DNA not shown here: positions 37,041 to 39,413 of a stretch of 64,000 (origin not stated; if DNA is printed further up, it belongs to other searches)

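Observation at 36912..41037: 962-aa Ser/Gly/Thr-rich, Cys-rich secreted protein plus two uncharacterised neighbours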

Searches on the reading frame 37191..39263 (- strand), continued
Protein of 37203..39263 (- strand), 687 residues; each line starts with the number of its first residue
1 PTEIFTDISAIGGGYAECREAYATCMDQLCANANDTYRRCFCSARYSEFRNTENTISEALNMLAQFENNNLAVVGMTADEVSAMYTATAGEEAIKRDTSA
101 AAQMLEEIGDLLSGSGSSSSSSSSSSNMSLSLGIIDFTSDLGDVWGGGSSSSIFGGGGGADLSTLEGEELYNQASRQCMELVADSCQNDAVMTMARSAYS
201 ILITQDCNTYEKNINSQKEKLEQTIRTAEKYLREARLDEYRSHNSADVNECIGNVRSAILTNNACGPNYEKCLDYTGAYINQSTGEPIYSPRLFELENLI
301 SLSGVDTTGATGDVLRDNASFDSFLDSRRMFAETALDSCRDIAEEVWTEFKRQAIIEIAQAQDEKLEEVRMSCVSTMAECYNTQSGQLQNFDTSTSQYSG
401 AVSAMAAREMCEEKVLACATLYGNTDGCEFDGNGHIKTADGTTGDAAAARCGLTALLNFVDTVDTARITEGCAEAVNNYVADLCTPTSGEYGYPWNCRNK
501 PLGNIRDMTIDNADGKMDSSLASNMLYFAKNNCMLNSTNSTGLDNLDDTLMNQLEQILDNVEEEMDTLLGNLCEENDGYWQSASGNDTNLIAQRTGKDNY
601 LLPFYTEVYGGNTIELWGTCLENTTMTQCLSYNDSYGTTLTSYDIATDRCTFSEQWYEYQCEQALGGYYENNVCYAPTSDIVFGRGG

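Call 69: find_encoding_contigs(protein=P0232, flank=8000, max_places=2)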
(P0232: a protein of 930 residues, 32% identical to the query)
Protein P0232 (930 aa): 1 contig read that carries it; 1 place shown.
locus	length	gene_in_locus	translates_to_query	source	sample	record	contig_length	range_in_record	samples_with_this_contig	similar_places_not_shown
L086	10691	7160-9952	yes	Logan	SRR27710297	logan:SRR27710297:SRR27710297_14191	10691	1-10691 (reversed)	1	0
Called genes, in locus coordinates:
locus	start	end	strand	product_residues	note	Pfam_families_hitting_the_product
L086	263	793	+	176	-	PF14352:DUF4402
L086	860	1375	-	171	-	PF14352:DUF4402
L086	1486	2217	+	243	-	PF01479:S4, PF00849:PseudoU_synth_2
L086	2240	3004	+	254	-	-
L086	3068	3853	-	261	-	-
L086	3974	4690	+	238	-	PF11967:RecO_N, PF02565:RecO_C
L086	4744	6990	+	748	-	PF00521:DNA_topoisoIV, PF03989:DNA_gyraseA_C (faint)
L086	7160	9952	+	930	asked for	-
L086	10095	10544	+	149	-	-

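Call 70: find_encoding_contigs(protein=P0182, flank=8000, max_places=2)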
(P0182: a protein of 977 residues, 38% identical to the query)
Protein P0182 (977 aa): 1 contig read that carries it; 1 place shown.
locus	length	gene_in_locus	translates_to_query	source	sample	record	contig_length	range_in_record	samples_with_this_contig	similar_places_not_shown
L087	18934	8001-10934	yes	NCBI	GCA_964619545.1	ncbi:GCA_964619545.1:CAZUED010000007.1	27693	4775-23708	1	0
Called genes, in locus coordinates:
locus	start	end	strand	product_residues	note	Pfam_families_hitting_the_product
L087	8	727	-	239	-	-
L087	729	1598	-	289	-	-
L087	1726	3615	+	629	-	-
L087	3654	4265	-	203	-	-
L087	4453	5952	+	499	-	PF11133:Phage_head_fibr (faint)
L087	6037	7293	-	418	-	PF06689:zf-C4_ClpX, PF00493:MCM (weak), PF01078:Mg_chelatase (faint), PF05496:RuvB_N (weak), PF00004:AAA, PF07724:AAA_2, PF07728:AAA_5 (faint), PF10431:ClpB_D2-small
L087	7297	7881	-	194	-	PF00574:CLP_protease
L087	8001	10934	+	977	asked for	-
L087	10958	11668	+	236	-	-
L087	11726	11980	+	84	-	PF01176:eIF-1a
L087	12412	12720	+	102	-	PF03840:SecG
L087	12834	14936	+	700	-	-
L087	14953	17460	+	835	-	-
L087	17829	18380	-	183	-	PF00081:Sod_Fe_N, PF02777:Sod_Fe_C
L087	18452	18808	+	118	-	-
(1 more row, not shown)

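Call 71: find_encoding_contigs(protein=P0229, flank=8000, max_places=2)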
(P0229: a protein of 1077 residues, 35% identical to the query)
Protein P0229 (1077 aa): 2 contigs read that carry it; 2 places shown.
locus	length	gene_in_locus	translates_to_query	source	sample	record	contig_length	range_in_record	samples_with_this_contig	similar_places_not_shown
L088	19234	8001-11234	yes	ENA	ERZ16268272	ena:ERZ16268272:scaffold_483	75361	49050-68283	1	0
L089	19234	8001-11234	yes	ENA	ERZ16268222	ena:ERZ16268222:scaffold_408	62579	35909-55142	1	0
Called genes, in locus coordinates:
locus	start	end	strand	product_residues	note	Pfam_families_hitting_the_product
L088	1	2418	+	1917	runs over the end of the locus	PF11974:bMG3, PF01835:MG2, PF07703:A2M_BRD, PF00207:A2M, PF17973:bMG10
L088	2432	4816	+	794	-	PF00912:Transgly, PF00905:Transpeptidase, PF06832:BiPBP_C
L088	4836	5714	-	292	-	PF11276:DUF3078 (weak)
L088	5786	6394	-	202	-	-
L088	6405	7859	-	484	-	PF17251:Pom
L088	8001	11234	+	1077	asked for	-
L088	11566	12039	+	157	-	-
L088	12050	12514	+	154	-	-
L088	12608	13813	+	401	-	-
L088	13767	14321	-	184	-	PF01195:Pept_tRNA_hydro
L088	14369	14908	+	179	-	-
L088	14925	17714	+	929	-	PF02739:5_3_exonuc_N, PF01367:5_3_exonuc, PF01612:DNA_pol_A_exo1, PF00476:DNA_pol_A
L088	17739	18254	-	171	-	PF05656:DUF805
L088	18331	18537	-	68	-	PF01165:Ribosomal_S21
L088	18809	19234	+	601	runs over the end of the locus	PF00664:ABC_membrane, PF00005:ABC_tran, PF02463:SMC_N (weak)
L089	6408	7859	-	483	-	PF17251:Pom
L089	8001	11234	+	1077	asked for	-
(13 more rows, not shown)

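Call 72: find_encoding_contigs(protein=P0001, flank=6000, max_places=3)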
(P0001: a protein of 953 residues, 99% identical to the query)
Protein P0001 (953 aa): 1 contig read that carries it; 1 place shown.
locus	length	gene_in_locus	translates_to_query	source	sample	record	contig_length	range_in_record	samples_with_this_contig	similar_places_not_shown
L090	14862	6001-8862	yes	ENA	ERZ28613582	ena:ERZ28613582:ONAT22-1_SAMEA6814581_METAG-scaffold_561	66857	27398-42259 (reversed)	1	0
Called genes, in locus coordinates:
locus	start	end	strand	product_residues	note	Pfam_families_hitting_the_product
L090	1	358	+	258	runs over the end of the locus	-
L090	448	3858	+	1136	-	PF02811:PHP, PF07733:DNA_pol3_alpha, PF17657:DNA_pol3_finger, PF14579:HHH_6, PF01336:tRNA_anti-codon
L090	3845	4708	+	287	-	PF01795:Methyltransf_5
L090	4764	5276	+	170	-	-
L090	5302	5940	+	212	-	-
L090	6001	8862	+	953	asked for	-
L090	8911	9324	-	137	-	PF01381:HTH_3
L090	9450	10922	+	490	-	PF01676:Metalloenzyme, PF06415:iPGM_N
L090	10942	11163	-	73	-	-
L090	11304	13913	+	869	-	PF07517:SecA_DEAD, PF00270:DEAD (faint), PF01043:SecA_PP_bind, PF21090:P-loop_SecA, PF07516:SecA_SW, PF02810:SEC-C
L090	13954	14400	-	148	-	PF00383:dCMP_cyt_deam_1, PF14437:MafB19-deam, PF14439:Bd3614-deam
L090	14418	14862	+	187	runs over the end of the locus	PF03602:Cons_hypoth95, PF01170:UPF0020 (faint), PF02005:TRM, PF02086:MethyltransfD12 (faint), PF05175:MTS, PF02475:TRM5-TYW2_MTfase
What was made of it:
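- Checked: An independent assembly has the same gene order (call 72).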

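Call 83: search_dna_similar(query=window:37233-39248:-, collection=phages, mode=protein, max_evalue=0.001, max_rows=10)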
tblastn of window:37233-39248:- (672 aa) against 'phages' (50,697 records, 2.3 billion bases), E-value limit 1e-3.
No match.

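Call 84: search_dna_similar(query=window:37233-39248:-, collection=plasmids, mode=protein, max_evalue=0.001, max_rows=10)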
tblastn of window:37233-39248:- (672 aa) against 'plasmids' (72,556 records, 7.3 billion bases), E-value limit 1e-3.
No match.
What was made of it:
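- Tried and rejected: Mobile elements. tblastn of the core against phage and plasmid collections found no match, so a mobile-element origin is rejected (calls 83, 84).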
